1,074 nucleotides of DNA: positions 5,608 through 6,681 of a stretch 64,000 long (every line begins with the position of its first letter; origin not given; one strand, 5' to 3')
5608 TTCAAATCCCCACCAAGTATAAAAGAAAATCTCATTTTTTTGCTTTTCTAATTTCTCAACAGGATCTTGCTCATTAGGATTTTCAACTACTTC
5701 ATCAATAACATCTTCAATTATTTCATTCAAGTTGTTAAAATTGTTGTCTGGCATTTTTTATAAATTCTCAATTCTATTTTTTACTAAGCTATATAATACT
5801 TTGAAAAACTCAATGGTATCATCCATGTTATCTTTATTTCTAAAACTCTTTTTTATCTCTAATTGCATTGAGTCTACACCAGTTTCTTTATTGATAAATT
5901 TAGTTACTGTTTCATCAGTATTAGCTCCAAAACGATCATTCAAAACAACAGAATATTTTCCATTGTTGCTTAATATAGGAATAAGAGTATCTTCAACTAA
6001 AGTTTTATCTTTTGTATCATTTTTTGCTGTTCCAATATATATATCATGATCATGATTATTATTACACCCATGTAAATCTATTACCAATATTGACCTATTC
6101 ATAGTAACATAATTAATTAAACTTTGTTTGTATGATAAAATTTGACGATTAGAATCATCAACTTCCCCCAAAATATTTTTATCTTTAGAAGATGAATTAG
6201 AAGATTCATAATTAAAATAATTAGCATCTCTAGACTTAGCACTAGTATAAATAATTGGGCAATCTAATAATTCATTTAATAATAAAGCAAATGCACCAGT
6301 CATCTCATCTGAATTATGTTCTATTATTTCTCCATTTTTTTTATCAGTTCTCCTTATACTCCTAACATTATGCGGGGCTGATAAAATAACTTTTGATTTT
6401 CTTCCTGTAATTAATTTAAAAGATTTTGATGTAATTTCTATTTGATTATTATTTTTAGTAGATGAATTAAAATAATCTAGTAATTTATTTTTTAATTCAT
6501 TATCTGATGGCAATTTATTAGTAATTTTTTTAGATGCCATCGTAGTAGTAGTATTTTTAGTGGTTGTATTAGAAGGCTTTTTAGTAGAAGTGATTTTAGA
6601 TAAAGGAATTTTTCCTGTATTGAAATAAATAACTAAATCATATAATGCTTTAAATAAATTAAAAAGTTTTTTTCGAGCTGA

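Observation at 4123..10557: Cluster of large uncharacterised proteins, including an 877-aa protein with two tandem Zn-amidohydrolase-like domains and paralogous membrane modules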

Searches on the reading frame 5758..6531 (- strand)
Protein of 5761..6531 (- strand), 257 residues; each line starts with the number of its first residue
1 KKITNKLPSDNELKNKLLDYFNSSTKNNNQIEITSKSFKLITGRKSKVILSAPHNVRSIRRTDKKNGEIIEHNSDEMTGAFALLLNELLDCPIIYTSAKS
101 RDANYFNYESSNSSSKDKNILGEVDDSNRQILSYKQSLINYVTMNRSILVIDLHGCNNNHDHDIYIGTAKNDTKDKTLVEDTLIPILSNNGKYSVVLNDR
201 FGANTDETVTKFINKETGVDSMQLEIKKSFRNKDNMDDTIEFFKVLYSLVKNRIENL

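Call 17: search_protein_families(library=pfam, proteins=[window:5761-6531:-], max_evalue=10)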
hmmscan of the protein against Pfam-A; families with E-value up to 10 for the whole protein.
seq(257 aa): 3 families
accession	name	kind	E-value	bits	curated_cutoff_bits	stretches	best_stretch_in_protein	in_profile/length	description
PF05013.17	FGase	-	2.3e-06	28.4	28.9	1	145-229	129-216/219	N-formylglutamate amidohydrolase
PF05908.16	Gamma_PGA_hydro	-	0.0052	16.7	22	1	145-233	87-167/191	Poly-gamma-glutamate hydrolase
PF09763.15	Sec3_CC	-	0.014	15.7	27.1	1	205-256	16-67/133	Exocyst complex component Sec3, coiled-coil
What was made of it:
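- On Pfam PF05908 PghP-type poly-gamma-glutamate hydrolase: PF05908 gives E 5e-3 and 16.7 bits against a threshold of 22 (call 17).
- Closest known: Poly-gamma-glutamate hydrolases PghP. Different: PF05908 gives E 5e-3, below its cut-off (call 17).
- Pfam FGase falls 0.5 bit below its threshold and aligns only the C-terminal 40% of the model (call 17). The best Pfam match is FGase (call 17).
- Tried and rejected: The hydrolase hit appears only when the C-terminal copy is scanned alone (call 17).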

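Call 19: predict_structure(alignment_id=A1)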
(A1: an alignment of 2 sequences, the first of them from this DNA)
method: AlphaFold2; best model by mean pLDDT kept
length: 257 residues; sequences in the alignment: 2
mean_pLDDT: 42.4   pTM: 0.48
mean pLDDT of the five models: 42.4, 42.4, 35.6, 33.4, 31.4
residues with pLDDT >= 90: 0; 70-90: 23; 50-70: 38; < 50: 196
segments of 3 or more residues with pLDDT < 50: 24-76, 94-235
pLDDT, mean of each block of 10 residues (from residue 1): 73 76 47 31 27 29 41 48 68 45 30 29 32 41 44 36 41 36 38 30 29 27 29 53 67 60
secondary structure, 60 per line:
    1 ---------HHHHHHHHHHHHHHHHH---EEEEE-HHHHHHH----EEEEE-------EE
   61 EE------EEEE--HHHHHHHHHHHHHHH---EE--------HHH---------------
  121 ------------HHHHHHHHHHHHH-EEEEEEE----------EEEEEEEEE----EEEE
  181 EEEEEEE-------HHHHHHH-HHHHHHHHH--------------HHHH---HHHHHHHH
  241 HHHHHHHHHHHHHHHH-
elements in order: H10-26 E30-34 H36-42 E47-51 E59-62 E69-72 H75-89 H133-145 E147-153 E164-172 E177-187 H195-201 H203-211 H226-229 H233-256
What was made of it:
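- Tried and rejected: The first AlphaFold run used a 2-sequence alignment and was useless, with pLDDT 42 (call 19).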

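Call 20: search_protein_representatives(alignment_id=A1)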
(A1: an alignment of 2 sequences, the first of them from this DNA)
Query: 2 sequences, 261 profile positions. Proteins with E-value up to 0.001 (for the whole library): 281; up to 1e-10: 42; up to 1e-30: 1. The best 150 are listed.
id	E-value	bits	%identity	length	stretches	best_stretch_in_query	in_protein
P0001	2.4e-260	876.0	-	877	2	1-261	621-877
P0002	1.4e-19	86.9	-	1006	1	33-250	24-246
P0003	2.4e-19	86.2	-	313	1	22-253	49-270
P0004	7.0e-17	78.1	-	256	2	2-109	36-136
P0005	1.4e-15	73.8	-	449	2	5-108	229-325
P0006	2.3e-15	73.1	-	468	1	39-253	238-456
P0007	4.9e-15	72.1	-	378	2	134-256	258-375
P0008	5.8e-15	71.8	-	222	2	129-257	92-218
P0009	8.1e-15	71.3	-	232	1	42-252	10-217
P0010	9.7e-15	71.1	-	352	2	12-108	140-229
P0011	2.2e-14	69.9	-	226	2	34-96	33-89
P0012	3.2e-14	69.4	-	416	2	135-253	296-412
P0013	3.5e-14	69.3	-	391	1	25-240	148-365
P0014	6.2e-14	68.4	-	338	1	48-253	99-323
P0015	6.6e-14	68.4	-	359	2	6-108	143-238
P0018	1.3e-13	67.4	-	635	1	27-255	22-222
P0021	2.8e-13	66.3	-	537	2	35-106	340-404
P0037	3.8e-11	59.3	-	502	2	36-109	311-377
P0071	4.2e-09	52.6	-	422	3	127-238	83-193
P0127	7.2e-07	45.3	-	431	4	20-106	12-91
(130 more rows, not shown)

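Call 22: search_protein_families(library=pfam, alignment_id=A2, max_evalue=0.01)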
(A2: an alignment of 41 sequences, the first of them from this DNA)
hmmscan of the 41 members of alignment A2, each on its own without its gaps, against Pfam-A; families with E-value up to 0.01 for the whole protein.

A. member 1, seq(257 aa): 2 families
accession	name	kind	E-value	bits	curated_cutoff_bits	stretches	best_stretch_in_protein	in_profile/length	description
PF05013.17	FGase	-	2.3e-06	28.4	28.9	1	145-229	129-216/219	N-formylglutamate amidohydrolase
PF05908.16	Gamma_PGA_hydro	-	0.0052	16.7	22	0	145-233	87-167/191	Poly-gamma-glutamate hydrolase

B. families by the number of members that match (of 41 scanned): 3 families
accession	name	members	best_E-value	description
PF05013.17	FGase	25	1.4e-08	N-formylglutamate amidohydrolase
PF20781.2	TssR_C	1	0.0023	TssR C-terminal domain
PF05908.16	Gamma_PGA_hydro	1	0.0052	Poly-gamma-glutamate hydrolase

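Call 23: search_solved_structures(query=A2, max_evalue=1, show_alignments=3)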
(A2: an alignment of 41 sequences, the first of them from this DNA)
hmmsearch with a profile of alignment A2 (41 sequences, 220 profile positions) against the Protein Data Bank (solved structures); distinct sequences matched with E-value up to 1: 12.
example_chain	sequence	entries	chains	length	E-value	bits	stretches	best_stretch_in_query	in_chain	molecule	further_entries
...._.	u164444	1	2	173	0.019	17.5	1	13-55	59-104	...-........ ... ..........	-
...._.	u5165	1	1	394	0.023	17.2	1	85-153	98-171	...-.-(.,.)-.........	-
1cz1_A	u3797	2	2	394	0.023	17.2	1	85-153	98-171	PROTEIN (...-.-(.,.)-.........) | EXO-(B)-(1,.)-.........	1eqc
2pf0_A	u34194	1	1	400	0.024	17.2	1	85-153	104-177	Hypothetical protein XOG1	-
4m80_A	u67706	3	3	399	0.024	17.2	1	85-153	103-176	EXO-1,3-BETA-GLUCANASE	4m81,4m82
3n9k_A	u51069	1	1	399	0.024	17.2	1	85-153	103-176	Glucan 1,3-beta-glucosidase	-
2pc8_A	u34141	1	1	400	0.024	17.2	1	85-153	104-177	Hypothetical protein XOG1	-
2pbo_A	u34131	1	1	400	0.024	17.2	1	85-153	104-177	Hypothetical protein XOG1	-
2pb1_A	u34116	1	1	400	0.024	17.2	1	85-153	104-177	Hypothetical protein XOG1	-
3o6a_A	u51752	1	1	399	0.028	16.9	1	85-153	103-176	Glucan 1,3-beta-glucosidase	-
3a9l_A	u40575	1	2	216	0.17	14.3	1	137-194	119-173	Poly-gamma-glutamate hydrolase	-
5af2_A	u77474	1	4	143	0.18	14.3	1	86-202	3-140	VP3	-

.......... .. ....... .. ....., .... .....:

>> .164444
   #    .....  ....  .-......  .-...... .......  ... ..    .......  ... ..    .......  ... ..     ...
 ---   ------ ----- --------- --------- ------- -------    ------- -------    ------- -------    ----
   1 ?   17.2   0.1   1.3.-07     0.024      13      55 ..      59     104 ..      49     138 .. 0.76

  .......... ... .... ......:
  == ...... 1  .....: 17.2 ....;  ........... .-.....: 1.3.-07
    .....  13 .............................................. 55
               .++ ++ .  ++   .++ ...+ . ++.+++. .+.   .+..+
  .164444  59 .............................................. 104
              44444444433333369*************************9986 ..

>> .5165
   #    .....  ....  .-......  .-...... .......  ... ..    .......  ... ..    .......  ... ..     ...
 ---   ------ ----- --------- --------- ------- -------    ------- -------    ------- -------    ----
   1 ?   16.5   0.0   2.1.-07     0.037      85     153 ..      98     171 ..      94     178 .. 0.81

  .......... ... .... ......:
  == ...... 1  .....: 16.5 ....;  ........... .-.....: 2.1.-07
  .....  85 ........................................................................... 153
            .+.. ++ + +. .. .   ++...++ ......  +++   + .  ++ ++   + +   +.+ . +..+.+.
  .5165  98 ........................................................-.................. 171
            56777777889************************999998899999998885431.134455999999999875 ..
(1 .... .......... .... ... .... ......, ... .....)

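Call 24: find_homologous_proteins(query=A2, max_evalue=0.00001)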
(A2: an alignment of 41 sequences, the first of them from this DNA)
Query A2 (41 sequences) (257 aa, profile of the alignment): 41 proteins with E <= 0.00001 among 4599 candidates.
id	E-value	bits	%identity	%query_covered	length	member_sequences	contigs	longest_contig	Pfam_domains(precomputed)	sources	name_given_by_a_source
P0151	1.6e-67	245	26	80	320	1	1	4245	-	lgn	-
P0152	7.0e-67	243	29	79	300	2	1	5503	-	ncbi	-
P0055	1.8e-65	238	29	81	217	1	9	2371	-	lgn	-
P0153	7.9e-63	230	31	86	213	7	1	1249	-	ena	-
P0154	1.6e-57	212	28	93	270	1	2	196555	-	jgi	jgi:hypothetical protein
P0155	2.2e-56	209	31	89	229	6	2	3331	-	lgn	-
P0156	2.9e-56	208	31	79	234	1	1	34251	-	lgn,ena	-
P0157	6.5e-54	201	26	82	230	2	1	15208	-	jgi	jgi:hypothetical protein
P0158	5.5e-51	191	29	83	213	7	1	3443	-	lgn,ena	-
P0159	1.2e-50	190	31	82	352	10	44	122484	PF06094.18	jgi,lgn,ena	jgi:gamma-glutamylcyclotransferase (GGCT)/AIG2-like uncharacterized protein YtfP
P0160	4.9e-50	188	30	83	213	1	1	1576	-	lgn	-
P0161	7.9e-50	187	30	77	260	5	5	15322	-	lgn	-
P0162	5.5e-49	184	27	75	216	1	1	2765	-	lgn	-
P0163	1.6e-48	183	35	92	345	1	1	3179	PF06094.18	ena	-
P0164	2.7e-48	182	30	83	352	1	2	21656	PF06094.18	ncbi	-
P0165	3.3e-47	179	28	82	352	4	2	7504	PF06094.18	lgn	-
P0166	5.8e-47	178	28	83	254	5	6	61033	-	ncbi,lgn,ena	-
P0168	2.2e-46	176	28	79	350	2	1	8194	PF06094.18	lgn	-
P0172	6.2e-45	171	29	83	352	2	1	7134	PF06094.18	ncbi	-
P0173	1.1e-43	167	30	76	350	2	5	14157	PF06094.18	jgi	jgi:gamma-glutamylcyclotransferase (GGCT)/AIG2-like uncharacterized protein YtfP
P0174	4.4e-43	165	29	82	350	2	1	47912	PF06094.18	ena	-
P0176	3.8e-42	162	27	75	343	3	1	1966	PF06094.18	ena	-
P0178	3.6e-41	159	28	73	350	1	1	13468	PF06094.18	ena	-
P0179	1.5e-40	157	27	83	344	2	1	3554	PF06094.18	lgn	-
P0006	9.2e-40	154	32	75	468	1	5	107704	-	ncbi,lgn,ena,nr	ncbi:MAG: hypothetical protein H8E85_02350 [Candidatus Marinimicrobia bacterium]|nr:hypothetical pro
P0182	1.1e-35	141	28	83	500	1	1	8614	PF02955.22,PF08443.17,PF02655.20,PF05013.18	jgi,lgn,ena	-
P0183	3.8e-34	136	31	35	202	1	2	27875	PF05013.18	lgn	-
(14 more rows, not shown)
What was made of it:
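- Family members are fused to gamma-glutamylcyclotransferase (PF06094, about 13 proteins) and to RimK/GshB-type ATP-grasp domains (call 24). Some family members are fused to RimK/GshB-type ATP-grasp ligases and others to GGCT (call 24).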

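Call 26: search_protein_families(library=pfam, proteins=[P0002, P0005, P0006, P0018, P0021, P0037, P0010, P0013, P0012, P0007], max_evalue=0.001)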
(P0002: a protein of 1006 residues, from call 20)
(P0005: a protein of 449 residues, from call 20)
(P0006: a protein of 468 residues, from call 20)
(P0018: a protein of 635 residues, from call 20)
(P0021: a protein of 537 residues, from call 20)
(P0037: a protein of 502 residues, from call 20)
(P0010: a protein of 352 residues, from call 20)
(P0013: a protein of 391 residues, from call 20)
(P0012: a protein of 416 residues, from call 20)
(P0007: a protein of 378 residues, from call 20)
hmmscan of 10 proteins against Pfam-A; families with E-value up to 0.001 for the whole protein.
P0002 (1006 aa): 0 families

P0005 (449 aa): 2 families
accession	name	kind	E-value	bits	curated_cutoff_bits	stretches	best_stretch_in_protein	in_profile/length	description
PF00395.25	SLH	-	1.1e-12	48.1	20.8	1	57-98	2-43/44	S-layer homology domain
PF05013.17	FGase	-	1.4e-07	32.4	28.9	1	329-423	114-216/219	N-formylglutamate amidohydrolase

P0006 (468 aa): 0 families

P0018 (635 aa): 0 families

P0021 (537 aa): 2 families
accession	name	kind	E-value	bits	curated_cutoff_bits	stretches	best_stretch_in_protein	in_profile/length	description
PF00395.25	SLH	-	9.4e-16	58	20.8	1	21-61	3-44/44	S-layer homology domain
PF05013.17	FGase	-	8.2e-08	33.1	28.9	1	411-505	119-217/219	N-formylglutamate amidohydrolase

P0037 (502 aa): 2 families
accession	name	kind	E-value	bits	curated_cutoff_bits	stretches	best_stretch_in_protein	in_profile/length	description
PF00395.25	SLH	-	1.3e-43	147.1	20.8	3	29-72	1-44/44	S-layer homology domain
PF05013.17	FGase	-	3.9e-05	24.3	28.9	1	381-474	119-216/219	N-formylglutamate amidohydrolase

P0010 (352 aa): 1 family
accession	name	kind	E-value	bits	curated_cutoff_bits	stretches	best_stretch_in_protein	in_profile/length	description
PF05013.17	FGase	-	8.1e-07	29.8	28.9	1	231-328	116-217/219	N-formylglutamate amidohydrolase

P0013 (391 aa): 0 families

P0012 (416 aa): 1 family
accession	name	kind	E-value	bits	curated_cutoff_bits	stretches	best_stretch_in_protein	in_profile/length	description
PF05013.17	FGase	-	2.5e-05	25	28.9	1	308-390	130-216/219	N-formylglutamate amidohydrolase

P0007 (378 aa): 1 family
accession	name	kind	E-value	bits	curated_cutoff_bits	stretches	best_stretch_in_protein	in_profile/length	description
PF05013.17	FGase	-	1.1e-06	29.5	28.9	1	259-354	118-217/219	N-formylglutamate amidohydrolase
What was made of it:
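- Other members are fused to SLH domains (call 26).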

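Call 32: predict_structure(alignment_id=A3)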
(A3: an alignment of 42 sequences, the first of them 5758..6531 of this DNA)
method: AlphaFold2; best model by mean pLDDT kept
length: 257 residues; sequences in the alignment: 42
mean_pLDDT: 89.5   pTM: 0.89
mean pLDDT of the five models: 89.5, 88.8, 87.5, 86.9, 86.4
residues with pLDDT >= 90: 187; 70-90: 41; 50-70: 29; < 50: 0
segments of 3 or more residues with pLDDT < 50: none
pLDDT, mean of each block of 10 residues (from residue 1): 80 98 95 88 91 96 89 96 96 96 76 55 56 90 92 98 95 87 94 96 93 94 98 98 96 84
secondary structure, 60 per line:
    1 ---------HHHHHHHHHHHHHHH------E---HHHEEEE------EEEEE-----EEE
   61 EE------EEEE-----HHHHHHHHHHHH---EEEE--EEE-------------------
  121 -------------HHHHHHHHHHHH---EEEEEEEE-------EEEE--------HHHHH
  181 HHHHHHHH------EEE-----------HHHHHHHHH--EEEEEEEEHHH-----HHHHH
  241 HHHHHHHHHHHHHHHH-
elements in order: H10-24 E38-41 E48-52 E58-62 E69-72 H78-89 E93-96 E99-101 H134-145 E149-156 E164-167 H176-188 E195-197 H209-217 E220-227 H236-256
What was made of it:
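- On FGase/PghP-like zinc amidohydrolase superfamily (fold level): The AF2 model has pLDDT 89.5 (call 32).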

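Call 34: fold_search(model_id=the predicted structure, library=pdb)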
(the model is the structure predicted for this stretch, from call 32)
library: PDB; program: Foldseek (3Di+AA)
matches with E <= 10: 958; with E <= 0.001: 24
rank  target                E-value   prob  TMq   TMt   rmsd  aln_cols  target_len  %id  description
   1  3a9l_A                1.9e-07  1.00  0.49  0.60   6.6       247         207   11  Structure of Bacteriophage poly-gamma-glutamate hydrolase (released 2010-11-10)
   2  21dc                  1.5e-06  1.00  0.47  0.58   7.2       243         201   16  Crystal structure of poly-gamma-glutamate hydrolase from Bacillus phage PM1 (released 2026-04-08)
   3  2odf_B                2.2e-06  1.00  0.52  0.53   7.2       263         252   15  The crystal structure of gene product Atu2144 from Agrobacterium tumefaciens (released 2007-01-23)
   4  5onj_A                3.2e-06  1.00  0.46  0.57   7.3       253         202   18  YnDL in Complex with 5 amino acid (PGA) complex (released 2018-08-29)
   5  2odf_D                4.2e-06  1.00  0.50  0.51   7.1       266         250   16  The crystal structure of gene product Atu2144 from Agrobacterium tumefaciens (released 2007-01-23)
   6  2odf_C                5.1e-06  1.00  0.54  0.55   6.6       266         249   15  The crystal structure of gene product Atu2144 from Agrobacterium tumefaciens (released 2007-01-23)
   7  2q7s_B                7.9e-06  1.00  0.47  0.44   8.1       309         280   13  Crystal structure of N-formylglutamate amidohydrolase (YP_297560.1) from Ralstonia eutropha JMP134 at 2.00 A resolutio (released 2007-06-19)
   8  2odf_A                1.2e-05  1.00  0.51  0.52   7.4       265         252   15  The crystal structure of gene product Atu2144 from Agrobacterium tumefaciens (released 2007-01-23)
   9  3b35                  1.4e-05  1.00  0.47  0.43   7.2       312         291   10  Crystal structure of the M180A mutant of the aminopeptidase from Vibrio proteolyticus (released 2007-11-27)
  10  2odf_E                1.5e-05  1.00  0.50  0.51   7.5       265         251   15  The crystal structure of gene product Atu2144 from Agrobacterium tumefaciens (released 2007-01-23)
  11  1amp                  4.2e-05  1.00  0.43  0.39   8.4       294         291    9  CRYSTAL STRUCTURE OF AEROMONAS PROTEOLYTICA AMINOPEPTIDASE: A PROTOTYPICAL MEMBER OF THE CO-CATALYTIC ZINC ENZYME FAMILY (released 1994-08-31)
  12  4b6z_C                9.0e-05  1.00  0.44  0.33   8.5       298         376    9  Crystal structure of metallo-carboxypeptidase from Burkholderia cenocepacia (released 2013-03-27)
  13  3k2k                  1.3e-04  1.00  0.47  0.33   6.8       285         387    9  Crystal structure of putative carboxypeptidase (YP_103406.1) from BURKHOLDERIA MALLEI ATCC 23344 at 2.49 A resolution (released 2009-11-03)
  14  2bco_B                2.2e-04  1.00  0.42  0.38   8.3       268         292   12  X-ray structure of succinylglutamate desuccinalase from Vibrio Parahaemolyticus (RIMD 2210633) at the resolution 2.3 A (released 2005-10-25)
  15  4b6z_D                2.5e-04  1.00  0.45  0.33   7.2       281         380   10  Crystal structure of metallo-carboxypeptidase from Burkholderia cenocepacia (released 2013-03-27)
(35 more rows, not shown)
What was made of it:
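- On FGase/PghP-like zinc amidohydrolase superfamily (fold level): Foldseek gives probability 1.00 to 3a9l, 21dc, 2odf, 5onj and 2q7s, with TM-scores of 0.44-0.60 normalised to the target (call 34).
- Closest known: Poly-gamma-glutamate hydrolases PghP. Same: These are the best structural matches: Foldseek E 1.9e-7 and 3.2e-6, probability 1.00 (call 34).
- Closest known: N-formylglutamate amidohydrolase family. Same: Foldseek gives E 2e-6 to 8e-6 (call 34).
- Closest known: M14 zinc carboxypeptidases and AstE/AspA succinylglutamate desuccinylases. Same: They share the fold class and general mechanism, and appear as weaker Foldseek hits (E 1e-4 to 1e-3, call 34).
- Calls 17, 20, 22, 24, 32 and 34 establish the fold and the family. 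The closest solved folds are phage and Bacillus poly-gamma-glutamate hydrolases (call 34).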

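Call 44: search_solved_structures(query=A3, max_evalue=10, show_alignments=5)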
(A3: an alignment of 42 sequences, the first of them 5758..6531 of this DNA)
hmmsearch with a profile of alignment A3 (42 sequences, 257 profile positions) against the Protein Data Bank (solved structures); distinct sequences matched with E-value up to 10: 11.
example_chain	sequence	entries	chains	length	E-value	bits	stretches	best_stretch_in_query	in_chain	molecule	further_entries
3o6a_A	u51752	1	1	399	0.032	16.8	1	110-181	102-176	Glucan 1,3-beta-glucosidase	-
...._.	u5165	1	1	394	0.042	16.4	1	110-181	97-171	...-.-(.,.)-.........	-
1cz1_A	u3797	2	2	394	0.042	16.4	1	110-181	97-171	PROTEIN (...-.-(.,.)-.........) | EXO-(B)-(1,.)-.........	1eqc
4m80_A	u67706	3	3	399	0.043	16.4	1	110-181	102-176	EXO-1,3-BETA-GLUCANASE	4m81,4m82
3n9k_A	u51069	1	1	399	0.043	16.4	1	110-181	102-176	Glucan 1,3-beta-glucosidase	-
2pf0_A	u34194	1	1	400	0.043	16.4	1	110-181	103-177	Hypothetical protein XOG1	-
2pc8_A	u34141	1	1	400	0.043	16.4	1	110-181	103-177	Hypothetical protein XOG1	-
2pbo_A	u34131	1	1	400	0.043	16.4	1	110-181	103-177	Hypothetical protein XOG1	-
2pb1_A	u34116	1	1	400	0.043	16.4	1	110-181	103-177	Hypothetical protein XOG1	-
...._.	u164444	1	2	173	0.044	16.3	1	41-81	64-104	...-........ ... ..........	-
1sbo_A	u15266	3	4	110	0.095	15.2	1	111-189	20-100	Putative anti-sigma factor antagonist TM1442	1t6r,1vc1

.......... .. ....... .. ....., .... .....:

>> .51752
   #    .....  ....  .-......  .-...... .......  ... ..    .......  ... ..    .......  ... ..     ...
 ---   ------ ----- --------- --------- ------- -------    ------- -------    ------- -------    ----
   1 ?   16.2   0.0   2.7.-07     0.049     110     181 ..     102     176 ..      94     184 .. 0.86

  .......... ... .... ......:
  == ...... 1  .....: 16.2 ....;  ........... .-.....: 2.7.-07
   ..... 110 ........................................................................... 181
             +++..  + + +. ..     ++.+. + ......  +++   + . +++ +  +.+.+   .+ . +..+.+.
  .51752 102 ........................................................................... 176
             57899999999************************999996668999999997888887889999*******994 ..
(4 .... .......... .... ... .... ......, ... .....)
